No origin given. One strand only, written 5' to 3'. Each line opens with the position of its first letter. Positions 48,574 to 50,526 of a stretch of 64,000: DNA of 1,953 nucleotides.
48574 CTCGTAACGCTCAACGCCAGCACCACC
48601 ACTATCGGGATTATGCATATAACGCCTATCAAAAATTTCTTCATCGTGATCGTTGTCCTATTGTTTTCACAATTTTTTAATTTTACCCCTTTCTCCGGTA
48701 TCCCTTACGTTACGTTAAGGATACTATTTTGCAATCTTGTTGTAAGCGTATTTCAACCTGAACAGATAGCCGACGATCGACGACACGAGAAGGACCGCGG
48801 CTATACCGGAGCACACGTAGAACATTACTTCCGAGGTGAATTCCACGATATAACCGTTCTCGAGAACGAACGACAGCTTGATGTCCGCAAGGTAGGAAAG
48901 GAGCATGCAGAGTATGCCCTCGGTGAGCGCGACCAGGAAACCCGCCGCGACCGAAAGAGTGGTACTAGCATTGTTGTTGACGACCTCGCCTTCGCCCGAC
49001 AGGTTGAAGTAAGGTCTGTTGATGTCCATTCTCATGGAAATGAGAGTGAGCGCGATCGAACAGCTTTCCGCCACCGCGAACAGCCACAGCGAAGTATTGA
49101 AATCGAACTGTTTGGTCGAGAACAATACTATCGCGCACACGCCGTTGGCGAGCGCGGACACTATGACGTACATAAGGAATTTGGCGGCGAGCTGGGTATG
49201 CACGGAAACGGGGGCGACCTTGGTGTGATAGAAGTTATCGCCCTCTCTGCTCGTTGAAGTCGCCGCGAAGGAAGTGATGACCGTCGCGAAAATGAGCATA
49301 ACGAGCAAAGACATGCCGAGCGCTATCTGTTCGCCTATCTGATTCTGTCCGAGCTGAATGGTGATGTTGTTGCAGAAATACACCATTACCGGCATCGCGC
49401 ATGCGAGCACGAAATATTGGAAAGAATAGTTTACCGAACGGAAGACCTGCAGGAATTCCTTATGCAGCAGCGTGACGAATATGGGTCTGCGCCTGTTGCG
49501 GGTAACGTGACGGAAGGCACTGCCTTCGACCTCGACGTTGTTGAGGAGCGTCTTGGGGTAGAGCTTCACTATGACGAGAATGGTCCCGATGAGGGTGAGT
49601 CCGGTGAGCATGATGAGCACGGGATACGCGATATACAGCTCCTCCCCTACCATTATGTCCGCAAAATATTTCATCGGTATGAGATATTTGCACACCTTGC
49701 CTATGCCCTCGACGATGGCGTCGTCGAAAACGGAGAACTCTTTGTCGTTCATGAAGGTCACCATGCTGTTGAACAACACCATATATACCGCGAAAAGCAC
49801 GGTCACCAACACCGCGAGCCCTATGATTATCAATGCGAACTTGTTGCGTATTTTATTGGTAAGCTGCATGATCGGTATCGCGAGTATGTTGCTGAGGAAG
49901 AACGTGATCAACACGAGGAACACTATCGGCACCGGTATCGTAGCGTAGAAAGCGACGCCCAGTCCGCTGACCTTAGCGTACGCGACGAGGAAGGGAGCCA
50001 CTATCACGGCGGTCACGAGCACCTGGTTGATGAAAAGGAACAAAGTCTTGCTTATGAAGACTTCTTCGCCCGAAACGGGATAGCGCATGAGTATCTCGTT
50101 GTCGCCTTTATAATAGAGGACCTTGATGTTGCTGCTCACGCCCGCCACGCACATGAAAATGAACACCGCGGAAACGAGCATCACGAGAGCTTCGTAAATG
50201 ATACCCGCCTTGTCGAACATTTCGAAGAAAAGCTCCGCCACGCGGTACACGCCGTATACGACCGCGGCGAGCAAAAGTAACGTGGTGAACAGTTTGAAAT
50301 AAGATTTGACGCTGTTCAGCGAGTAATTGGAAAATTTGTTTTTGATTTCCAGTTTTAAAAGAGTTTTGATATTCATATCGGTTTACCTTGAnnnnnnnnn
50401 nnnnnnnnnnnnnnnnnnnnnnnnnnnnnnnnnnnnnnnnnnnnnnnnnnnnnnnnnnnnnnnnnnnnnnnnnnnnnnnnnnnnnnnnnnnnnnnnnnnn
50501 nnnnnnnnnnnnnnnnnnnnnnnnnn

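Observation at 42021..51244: Uncharacterised cluster: ABC exporter, two tandem membrane-anchored Ig-like/beta-helix proteins, an anchored unknown protein and MtnN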

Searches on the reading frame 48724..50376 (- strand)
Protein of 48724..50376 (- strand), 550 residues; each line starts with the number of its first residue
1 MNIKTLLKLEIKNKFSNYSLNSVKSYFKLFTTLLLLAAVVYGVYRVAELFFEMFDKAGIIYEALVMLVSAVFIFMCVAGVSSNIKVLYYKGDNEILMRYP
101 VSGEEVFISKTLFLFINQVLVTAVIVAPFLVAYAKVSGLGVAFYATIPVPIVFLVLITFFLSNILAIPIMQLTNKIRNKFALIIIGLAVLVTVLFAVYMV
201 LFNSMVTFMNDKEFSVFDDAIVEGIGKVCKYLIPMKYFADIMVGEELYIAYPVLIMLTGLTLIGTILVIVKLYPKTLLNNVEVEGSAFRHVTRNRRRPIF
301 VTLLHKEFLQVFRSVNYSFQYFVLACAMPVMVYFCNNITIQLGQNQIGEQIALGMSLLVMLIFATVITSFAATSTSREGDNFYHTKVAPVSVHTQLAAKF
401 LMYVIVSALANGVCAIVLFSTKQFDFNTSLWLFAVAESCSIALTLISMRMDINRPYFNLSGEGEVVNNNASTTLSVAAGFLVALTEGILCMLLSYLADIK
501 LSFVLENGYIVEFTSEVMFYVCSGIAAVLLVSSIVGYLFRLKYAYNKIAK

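Call 4: search_protein_families(library=pfam, proteins=[window:48724-50376:-], max_evalue=0.1)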
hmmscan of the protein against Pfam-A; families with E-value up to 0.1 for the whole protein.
window:48724-50376:- (550 aa): 3 families
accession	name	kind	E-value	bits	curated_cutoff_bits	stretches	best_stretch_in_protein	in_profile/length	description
PF16949.11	ABC_tran_2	-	8.8e-12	45.1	25.7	1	34-536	18-520/542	Putative ATP-binding cassette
PF12730.13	ABC2_membrane_4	-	0.00011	22.7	27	1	303-445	1-148/179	ABC-2 family transporter protein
PF12698.13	ABC2_membrane_3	-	0.0049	16.4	31.6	1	352-435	165-246/347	ABC-2 family transporter protein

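Call 6: search_protein_families(library=ncbifam, proteins=[window:48724-50376:-], max_evalue=0.01)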
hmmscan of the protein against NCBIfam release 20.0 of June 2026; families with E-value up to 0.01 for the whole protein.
window:48724-50376:- (550 aa): 0 families

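Call 24: search_solved_structures(query=window:48724-50376:-, max_evalue=10)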
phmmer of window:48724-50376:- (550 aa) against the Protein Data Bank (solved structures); distinct sequences matched with E-value up to 10: 1.
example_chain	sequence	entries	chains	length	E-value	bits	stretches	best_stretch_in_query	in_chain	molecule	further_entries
7c77_B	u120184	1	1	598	0.093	15.1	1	305-350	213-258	Protein unc-93 homolog B1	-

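Call 30: find_homologous_proteins(query=window:48724-50376:-, max_evalue=0.00001)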
Query window:48724-50376:- (550 aa): 244 proteins with E <= 0.00001 among 8000 candidates; the best 120 are listed.
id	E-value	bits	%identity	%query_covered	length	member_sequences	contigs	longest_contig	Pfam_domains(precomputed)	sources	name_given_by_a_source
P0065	0.0e+0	1119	97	100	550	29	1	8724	PF16949.12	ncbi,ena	-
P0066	0.0e+0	1114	96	100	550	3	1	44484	PF16949.12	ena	-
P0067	0.0e+0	1105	94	100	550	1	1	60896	PF16949.12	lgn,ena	-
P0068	0.0e+0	1105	94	100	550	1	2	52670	PF16949.12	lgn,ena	-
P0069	0.0e+0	1103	94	100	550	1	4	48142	PF16949.12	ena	-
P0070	0.0e+0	1103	94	100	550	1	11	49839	PF16949.12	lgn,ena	-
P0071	0.0e+0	1102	94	100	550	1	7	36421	PF16949.12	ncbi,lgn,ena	-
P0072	0.0e+0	1102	94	100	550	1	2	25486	PF16949.12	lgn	-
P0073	0.0e+0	1101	94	100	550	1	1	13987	PF16949.12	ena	-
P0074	0.0e+0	1100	94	100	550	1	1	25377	PF16949.12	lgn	-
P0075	0.0e+0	1100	94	100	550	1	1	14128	PF16949.12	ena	-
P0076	0.0e+0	1064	92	100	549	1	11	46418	PF16949.12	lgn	-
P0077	0.0e+0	1064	92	100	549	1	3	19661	PF16949.12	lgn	-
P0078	0.0e+0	1064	92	100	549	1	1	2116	PF16949.12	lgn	-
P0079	0.0e+0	1060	91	100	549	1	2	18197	PF16949.12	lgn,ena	-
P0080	0.0e+0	1060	91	100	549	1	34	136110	PF16949.12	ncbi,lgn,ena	-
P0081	0.0e+0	1059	91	100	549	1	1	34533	PF16949.12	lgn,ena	-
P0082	0.0e+0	1058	91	100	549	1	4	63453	PF16949.12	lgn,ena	-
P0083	0.0e+0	1057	91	100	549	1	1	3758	PF16949.12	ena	-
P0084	0.0e+0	1057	91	100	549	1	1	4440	PF16949.12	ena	-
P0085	0.0e+0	1057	91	100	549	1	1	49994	PF16949.12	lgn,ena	-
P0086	0.0e+0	1055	91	100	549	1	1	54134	PF16949.12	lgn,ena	-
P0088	8.4e-249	845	73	100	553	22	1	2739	PF16949.12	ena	-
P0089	1.4e-243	828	72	100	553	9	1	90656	PF16949.12,PF12730.14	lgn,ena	-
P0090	3.9e-243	826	72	100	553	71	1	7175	PF16949.12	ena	-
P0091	2.1e-234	797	70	100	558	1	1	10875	PF16949.12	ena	-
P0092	7.8e-234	796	69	100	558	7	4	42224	PF16949.12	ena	-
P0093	2.5e-233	794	70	100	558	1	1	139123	PF16949.12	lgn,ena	-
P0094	3.2e-233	793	70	100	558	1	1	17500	PF16949.12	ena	-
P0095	3.6e-233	793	69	100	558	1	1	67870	PF16949.12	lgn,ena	-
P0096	4.7e-233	793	70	100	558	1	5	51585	PF16949.12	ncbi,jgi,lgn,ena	-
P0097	5.2e-233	793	69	100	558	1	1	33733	PF16949.12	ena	-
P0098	5.4e-233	793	70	100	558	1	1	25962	PF16949.12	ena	-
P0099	5.5e-233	793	70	100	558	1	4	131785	PF16949.12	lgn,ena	-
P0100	5.9e-233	793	70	100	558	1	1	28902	PF16949.12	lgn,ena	-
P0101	6.5e-233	792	69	100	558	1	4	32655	PF16949.12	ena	-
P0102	6.5e-233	792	69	100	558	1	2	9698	PF16949.12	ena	-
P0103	6.5e-233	792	70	100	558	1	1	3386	PF16949.12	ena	-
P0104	6.9e-233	792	70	100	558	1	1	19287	PF16949.12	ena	-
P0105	7.0e-233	792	70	100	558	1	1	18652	PF16949.12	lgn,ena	-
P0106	7.1e-233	792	69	100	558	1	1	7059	PF16949.12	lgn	-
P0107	7.3e-233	792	70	100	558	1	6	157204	PF16949.12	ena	-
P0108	7.6e-233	792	69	100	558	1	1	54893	PF16949.12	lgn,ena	-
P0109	8.1e-233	792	69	100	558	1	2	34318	PF16949.12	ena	-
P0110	8.1e-233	792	70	100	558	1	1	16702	PF16949.12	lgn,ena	-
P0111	8.8e-233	792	70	100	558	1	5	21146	PF16949.12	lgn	-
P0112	8.9e-233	792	69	100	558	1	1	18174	PF16949.12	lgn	-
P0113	9.0e-233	792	69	100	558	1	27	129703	PF16949.12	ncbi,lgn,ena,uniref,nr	ncbi:MAG TPA: hypothetical protein IAB05_01845 [Candidatus Stercoripulliclostridium merdigallinarum]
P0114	9.0e-233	792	69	100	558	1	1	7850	PF16949.12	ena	-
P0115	1.1e-232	792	69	100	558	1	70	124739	PF16949.12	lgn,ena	-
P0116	1.1e-232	792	70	100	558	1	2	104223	PF16949.12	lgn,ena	-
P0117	1.2e-232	792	69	100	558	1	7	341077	PF16949.12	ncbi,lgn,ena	-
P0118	1.2e-232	792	69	100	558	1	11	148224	PF16949.12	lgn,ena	-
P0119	1.4e-232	791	70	100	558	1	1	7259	PF16949.12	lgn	-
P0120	1.4e-232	791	69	100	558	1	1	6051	PF16949.12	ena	-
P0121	1.4e-232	791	69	100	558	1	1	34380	PF16949.12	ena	-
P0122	1.4e-232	791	69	100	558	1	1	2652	PF16949.12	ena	-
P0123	1.4e-232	791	69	100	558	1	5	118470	PF16949.12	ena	-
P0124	1.7e-232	791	69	100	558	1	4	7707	PF16949.12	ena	-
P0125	1.7e-232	791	69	100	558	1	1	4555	PF16949.12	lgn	-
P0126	1.7e-232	791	69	100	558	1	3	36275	PF16949.12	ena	-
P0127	1.7e-232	791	69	100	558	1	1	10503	PF16949.12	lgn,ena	-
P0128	1.8e-232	791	69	100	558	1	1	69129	PF16949.12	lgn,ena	-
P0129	2.0e-232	791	69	100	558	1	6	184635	PF16949.12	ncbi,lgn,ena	-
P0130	2.0e-232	791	69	100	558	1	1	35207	PF16949.12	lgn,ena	-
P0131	2.0e-232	791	69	100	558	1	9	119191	PF16949.12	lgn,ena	-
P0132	2.0e-232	791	69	100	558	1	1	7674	PF16949.12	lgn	-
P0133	2.0e-232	791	69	100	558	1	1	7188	PF16949.12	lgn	-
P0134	2.1e-232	791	69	100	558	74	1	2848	PF16949.12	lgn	-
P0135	2.3e-232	791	69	100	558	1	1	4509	PF16949.12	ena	-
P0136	2.3e-232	791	69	100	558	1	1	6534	PF16949.12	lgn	-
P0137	2.5e-232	791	69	100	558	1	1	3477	PF16949.12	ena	-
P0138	2.5e-232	791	69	100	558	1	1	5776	PF16949.12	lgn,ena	-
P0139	2.6e-232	790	69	100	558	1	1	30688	PF16949.12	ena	-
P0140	2.6e-232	790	69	100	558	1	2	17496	PF16949.12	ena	-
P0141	2.6e-232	790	69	100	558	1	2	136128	PF16949.12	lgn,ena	-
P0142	2.7e-232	790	69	100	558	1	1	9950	PF16949.12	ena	-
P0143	2.7e-232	790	69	100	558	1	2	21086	PF16949.12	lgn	-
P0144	2.7e-232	790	69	100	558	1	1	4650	PF16949.12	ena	-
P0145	2.7e-232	790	69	100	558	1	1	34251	PF16949.12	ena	-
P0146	2.7e-232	790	69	100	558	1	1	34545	PF16949.12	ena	-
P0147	2.8e-232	790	69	100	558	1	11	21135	PF16949.12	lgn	-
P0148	2.9e-232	790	69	100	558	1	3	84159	PF16949.12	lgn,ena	-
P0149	3.0e-232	790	69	100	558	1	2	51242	PF16949.12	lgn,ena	-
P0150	3.0e-232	790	69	100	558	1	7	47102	PF16949.12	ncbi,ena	-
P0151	3.1e-232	790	69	100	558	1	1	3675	PF16949.12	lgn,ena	-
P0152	3.2e-232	790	69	100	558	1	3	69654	PF16949.12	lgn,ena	-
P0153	3.2e-232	790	69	100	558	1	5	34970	PF16949.12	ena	-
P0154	3.5e-232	790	69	100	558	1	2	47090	PF16949.12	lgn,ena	-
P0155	3.6e-232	790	69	100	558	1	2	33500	PF16949.12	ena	-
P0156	3.6e-232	790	69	100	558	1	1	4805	PF16949.12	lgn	-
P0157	3.7e-232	790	69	100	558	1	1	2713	PF16949.12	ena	-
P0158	3.8e-232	790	69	100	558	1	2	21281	PF16949.12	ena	-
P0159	3.8e-232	790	69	100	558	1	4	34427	PF16949.12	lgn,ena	-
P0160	4.3e-232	790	69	100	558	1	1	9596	PF16949.12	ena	-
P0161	4.3e-232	790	69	100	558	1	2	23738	PF16949.12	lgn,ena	-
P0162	4.4e-232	790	69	100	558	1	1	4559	PF16949.12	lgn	-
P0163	4.6e-232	790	69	100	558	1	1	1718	PF16949.12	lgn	-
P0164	4.7e-232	790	69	100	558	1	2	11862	PF16949.12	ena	-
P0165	4.8e-232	790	69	100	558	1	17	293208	PF16949.12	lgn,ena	-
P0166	4.8e-232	790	69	100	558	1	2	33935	PF16949.12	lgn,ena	-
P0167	5.0e-232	790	69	100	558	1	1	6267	PF16949.12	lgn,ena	-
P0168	5.0e-232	790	69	100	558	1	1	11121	PF16949.12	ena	-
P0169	5.8e-232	789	69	100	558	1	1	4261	PF16949.12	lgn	-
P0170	5.8e-232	789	69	100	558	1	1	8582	PF16949.12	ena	-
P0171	6.1e-232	789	69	100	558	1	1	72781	PF16949.12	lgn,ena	-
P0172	6.4e-232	789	69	100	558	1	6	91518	PF16949.12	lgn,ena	-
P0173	6.8e-232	789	69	100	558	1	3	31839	PF16949.12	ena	-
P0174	7.0e-232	789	69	100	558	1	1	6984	PF16949.12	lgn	-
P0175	7.0e-232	789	69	100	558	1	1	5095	PF16949.12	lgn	-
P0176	7.6e-232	789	69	100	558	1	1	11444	PF16949.12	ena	-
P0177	8.4e-232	789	69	100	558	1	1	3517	PF16949.12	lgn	-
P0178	8.5e-232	789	69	100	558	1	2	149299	PF16949.12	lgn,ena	-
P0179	8.7e-232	789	69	100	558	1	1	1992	PF16949.12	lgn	-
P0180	9.1e-232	789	69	100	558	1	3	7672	PF16949.12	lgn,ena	-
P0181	9.2e-232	789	69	100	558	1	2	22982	PF16949.12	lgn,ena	-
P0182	9.4e-232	789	69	100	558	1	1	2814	PF16949.12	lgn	-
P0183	9.6e-232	789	69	100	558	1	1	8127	PF16949.12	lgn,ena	-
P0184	1.0e-231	789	69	100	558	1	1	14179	PF16949.12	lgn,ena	-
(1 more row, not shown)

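Call 54: search_solved_structures(query=A4, max_evalue=10, show_alignments=0)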
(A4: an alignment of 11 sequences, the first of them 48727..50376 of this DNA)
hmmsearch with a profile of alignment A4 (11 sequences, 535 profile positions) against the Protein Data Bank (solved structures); distinct sequences matched with E-value up to 10: 0.

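Call 76: predict_structure(alignment_id=A7)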
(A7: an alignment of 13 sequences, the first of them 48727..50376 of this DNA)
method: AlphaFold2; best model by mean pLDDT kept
length: 550 residues; sequences in the alignment: 13
mean_pLDDT: 61.9   pTM: 0.51
mean pLDDT of the five models: 61.9, 57.9, 51.7, 45.3, 39.7
residues with pLDDT >= 90: 0; 70-90: 196; 50-70: 238; < 50: 116
segments of 3 or more residues with pLDDT < 50: 87-103, 170-181, 211-215, 273-297, 310-320, 372-390, 454-471, 545-550
pLDDT, mean of each block of 10 residues (from residue 1): 55 55 64 73 71 71 76 66 50 39 55 68 74 73 71 72 58 45 54 60 54 51 67 70 68 73 67 44 26 40 54 44 62 70 57 77 66 41 38 61 73 80 80 85 73 44 35 64 80 70 60 71 85 73 49
secondary structure, 60 per line:
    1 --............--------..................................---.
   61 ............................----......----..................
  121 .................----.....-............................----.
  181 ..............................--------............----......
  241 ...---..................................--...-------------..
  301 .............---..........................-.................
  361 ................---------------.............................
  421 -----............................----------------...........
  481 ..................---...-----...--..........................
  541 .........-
elements in order: H3-14 H23-56 H60-88 H93-98 H103-137 H142-146 H148-175 H180-210 H219-230 H235-243 H247-280 H299-313 H317-342 H344-376 H392-420 H426-453 H470-498 E502-504 E510-512 H515-549

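Call 78: fold_search(model_id=the predicted structure, library=pdb)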
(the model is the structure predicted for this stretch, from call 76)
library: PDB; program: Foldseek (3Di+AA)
matches with E <= 10: 394; with E <= 0.001: 0
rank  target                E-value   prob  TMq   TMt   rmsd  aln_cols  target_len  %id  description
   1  6nc6_A                3.3e-02  0.47  0.14  0.16  24.6       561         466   12  Lipid II flippase MurJ, inward closed conformation (released 2019-04-17)
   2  8k1m_B                3.9e-02  1.00  0.44  0.45   9.2       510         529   12  mycobacterial efflux pump, apo state (released 2024-07-17)
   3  9nu5_A                4.2e-02  0.60  0.18  0.19  21.4       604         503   10  Structure of MurJ in complex with single gene lysis protein from phage PP7 (released 2026-02-11)
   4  8k1n_C                1.6e-01  0.99  0.42  0.43   9.4       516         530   12  mycobacterial efflux pump, substrate-bound state (released 2024-07-17)
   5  6nc9                  1.6e-01  0.23  0.14  0.16  25.2       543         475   14  Lipid II flippase MurJ, outward-facing conformation (released 2019-04-17)
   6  8ug8_A                1.8e-01  0.16  0.13  0.16  19.0       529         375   10  Mus musculus Otopetrin 2 (mOTOP2) in pH 7.0, intermediate state (released 2024-08-21)
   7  8ce1_B                2.3e-01  0.99  0.26  0.53   7.8       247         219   12  Cytochrome c maturation complex CcmABCD (released 2023-09-06)
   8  7v3z                  3.7e-01  0.75  0.17  0.20  11.7       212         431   13  Structure of cannabinoid receptor type 1(CB1) (released 2021-11-24)
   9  8q3v_c                4.2e-01  0.47  0.16  0.30  17.2       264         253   12  Cryo-EM structure of the methanogenic Na+ translocating N5-methyl-H4MPT:CoM methyltransferase complex (released 2024-07-10)
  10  8edw_A                4.7e-01  0.85  0.23  0.08  23.1       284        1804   10  Cryo-EM Structure of human ABCA7 in BPL/Ch Nanodiscs (released 2022-12-21)
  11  8fef_I                4.7e-01  0.47  0.17  0.28  11.6       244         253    8  Structure of Mce1 transporter from Mycobacterium smegmatis (Map0) (released 2023-02-22)
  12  6ivp_C                5.8e-01  0.20  0.11  0.20  29.4       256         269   12  Crystal structure of a membrane protein P262A (released 2019-11-06)
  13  4wd7_A                5.8e-01  0.15  0.11  0.18  29.2       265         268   12  Crystal structure of a bacterial Bestrophin homolog from Klebsiella pneumoniae by Zn-SAD phasing (released 2014-10-01)
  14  7znq_Y                6.1e-01  0.93  0.27  0.47   8.2       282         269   12  ABC transporter complex NosDFYL in GDN (released 2022-08-03)
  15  4wd7_B                6.1e-01  0.18  0.11  0.20  28.6       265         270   12  Crystal structure of a bacterial Bestrophin homolog from Klebsiella pneumoniae by Zn-SAD phasing (released 2014-10-01)
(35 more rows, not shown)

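Call 85: search_protein_families(library=padloc, proteins=[window:48724-50376:-], max_evalue=0.001)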
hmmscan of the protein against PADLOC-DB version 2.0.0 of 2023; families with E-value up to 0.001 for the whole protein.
window:48724-50376:- (550 aa): 0 families
